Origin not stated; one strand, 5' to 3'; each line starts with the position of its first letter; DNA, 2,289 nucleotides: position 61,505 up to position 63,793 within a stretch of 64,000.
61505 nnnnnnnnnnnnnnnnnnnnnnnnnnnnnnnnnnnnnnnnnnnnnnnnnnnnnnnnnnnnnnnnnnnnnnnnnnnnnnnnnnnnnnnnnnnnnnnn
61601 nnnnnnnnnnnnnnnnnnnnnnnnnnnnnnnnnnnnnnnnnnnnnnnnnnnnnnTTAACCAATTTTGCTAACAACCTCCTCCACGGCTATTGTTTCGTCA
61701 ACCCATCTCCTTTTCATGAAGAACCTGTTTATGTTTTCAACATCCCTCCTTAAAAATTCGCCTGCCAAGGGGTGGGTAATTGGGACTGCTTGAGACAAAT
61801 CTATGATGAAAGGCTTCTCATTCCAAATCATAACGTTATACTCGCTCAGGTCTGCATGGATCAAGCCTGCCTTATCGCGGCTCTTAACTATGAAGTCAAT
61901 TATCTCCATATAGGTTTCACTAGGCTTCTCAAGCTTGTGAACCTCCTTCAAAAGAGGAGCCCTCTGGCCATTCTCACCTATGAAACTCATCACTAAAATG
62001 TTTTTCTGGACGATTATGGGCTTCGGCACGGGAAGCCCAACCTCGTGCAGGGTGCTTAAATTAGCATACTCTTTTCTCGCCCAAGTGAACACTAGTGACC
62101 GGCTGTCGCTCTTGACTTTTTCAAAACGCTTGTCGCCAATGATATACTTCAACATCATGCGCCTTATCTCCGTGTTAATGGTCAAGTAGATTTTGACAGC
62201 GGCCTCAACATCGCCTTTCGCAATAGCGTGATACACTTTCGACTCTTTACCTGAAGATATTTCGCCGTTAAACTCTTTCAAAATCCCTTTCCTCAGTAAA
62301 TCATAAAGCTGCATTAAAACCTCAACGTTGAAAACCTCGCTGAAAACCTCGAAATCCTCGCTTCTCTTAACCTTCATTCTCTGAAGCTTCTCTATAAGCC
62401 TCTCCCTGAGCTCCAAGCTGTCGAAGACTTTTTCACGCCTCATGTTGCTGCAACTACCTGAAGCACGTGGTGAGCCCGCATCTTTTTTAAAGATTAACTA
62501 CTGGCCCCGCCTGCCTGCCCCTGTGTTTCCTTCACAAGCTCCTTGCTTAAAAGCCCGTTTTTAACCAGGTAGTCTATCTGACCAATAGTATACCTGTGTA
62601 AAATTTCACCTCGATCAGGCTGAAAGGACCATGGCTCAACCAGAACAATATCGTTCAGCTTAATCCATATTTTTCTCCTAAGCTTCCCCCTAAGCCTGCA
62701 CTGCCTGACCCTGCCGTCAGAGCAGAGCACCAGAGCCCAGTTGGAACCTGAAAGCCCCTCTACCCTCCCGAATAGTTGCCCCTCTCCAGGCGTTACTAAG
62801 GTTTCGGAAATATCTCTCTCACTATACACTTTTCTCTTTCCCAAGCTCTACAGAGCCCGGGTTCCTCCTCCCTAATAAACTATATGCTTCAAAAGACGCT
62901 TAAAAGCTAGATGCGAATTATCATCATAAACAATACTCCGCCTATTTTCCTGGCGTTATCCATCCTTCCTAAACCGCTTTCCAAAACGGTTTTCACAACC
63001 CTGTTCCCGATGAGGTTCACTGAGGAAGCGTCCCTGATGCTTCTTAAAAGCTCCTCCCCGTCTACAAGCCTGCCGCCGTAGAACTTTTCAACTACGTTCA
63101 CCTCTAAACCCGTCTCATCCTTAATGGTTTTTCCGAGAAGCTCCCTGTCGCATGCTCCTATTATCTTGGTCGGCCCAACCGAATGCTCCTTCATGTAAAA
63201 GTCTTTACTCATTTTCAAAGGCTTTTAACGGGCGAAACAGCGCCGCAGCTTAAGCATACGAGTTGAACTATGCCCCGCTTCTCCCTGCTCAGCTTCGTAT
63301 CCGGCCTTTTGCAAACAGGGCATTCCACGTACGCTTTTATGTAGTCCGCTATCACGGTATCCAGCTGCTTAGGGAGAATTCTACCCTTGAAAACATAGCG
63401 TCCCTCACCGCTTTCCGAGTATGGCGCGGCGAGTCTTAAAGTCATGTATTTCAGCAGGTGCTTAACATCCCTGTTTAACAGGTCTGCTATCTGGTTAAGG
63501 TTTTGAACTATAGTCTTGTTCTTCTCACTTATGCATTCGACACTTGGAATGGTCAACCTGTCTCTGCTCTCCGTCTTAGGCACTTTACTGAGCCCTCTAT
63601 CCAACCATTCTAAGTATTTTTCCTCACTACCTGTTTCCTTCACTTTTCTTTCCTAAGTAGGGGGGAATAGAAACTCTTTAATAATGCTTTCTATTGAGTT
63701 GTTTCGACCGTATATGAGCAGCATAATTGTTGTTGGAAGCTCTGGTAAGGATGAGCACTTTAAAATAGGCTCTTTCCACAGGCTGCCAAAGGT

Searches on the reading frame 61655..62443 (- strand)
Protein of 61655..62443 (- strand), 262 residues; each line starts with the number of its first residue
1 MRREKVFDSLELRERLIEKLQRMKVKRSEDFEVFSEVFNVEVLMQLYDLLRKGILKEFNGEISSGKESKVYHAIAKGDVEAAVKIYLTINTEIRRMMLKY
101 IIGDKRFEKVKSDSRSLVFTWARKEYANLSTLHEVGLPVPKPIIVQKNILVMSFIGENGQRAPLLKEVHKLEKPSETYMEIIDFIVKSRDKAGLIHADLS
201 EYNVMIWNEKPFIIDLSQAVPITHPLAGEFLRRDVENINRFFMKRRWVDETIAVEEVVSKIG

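Call 54: search_protein_families(library=pfam, proteins=[window:61655-62443:-], max_evalue=0.00001)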
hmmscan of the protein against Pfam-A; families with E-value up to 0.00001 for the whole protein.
window:61655-62443:- (262 aa): 1 family
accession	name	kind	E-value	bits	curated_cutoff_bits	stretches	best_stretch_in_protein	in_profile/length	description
PF01163.29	RIO1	-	4e-57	193.3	22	1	69-247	1-179/187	RIO domain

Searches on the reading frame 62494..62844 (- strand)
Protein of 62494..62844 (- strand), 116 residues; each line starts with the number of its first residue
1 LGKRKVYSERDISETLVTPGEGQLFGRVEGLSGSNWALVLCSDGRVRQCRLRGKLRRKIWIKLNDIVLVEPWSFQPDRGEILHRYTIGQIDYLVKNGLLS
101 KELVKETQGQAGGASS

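Call 54: search_protein_families(library=pfam, proteins=[window:62494-62844:-], max_evalue=0.00001)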
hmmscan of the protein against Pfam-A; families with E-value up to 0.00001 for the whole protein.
window:62494-62844:- (116 aa): 1 family
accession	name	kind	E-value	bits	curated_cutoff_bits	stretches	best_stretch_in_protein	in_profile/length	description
PF01176.25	eIF-1a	-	6.9e-21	74.1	30.2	1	22-84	1-64/64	Translation initiation factor 1A / IF-1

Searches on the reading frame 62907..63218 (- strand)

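Call 54: search_protein_families(library=pfam, proteins=[window:62907-63218:-], max_evalue=0.00001)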
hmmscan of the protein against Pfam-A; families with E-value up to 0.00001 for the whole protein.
window:62907-63218:- (103 aa): 1 family
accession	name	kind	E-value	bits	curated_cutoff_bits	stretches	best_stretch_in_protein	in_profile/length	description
PF04242.18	DUF424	-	2.9e-16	60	25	1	16-103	5-92/92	Protein of unknown function (DUF424)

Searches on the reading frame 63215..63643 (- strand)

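Call 54: search_protein_families(library=pfam, proteins=[window:63215-63643:-], max_evalue=0.00001)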
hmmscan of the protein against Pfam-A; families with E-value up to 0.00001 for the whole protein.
window:63215-63643:- (142 aa): 1 family
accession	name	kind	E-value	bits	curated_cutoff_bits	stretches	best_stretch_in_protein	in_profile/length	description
PF01873.23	eIF-5_eIF-2B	-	1.5e-29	102.7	27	1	23-135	4-116/117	Domain found in IF2B/IF5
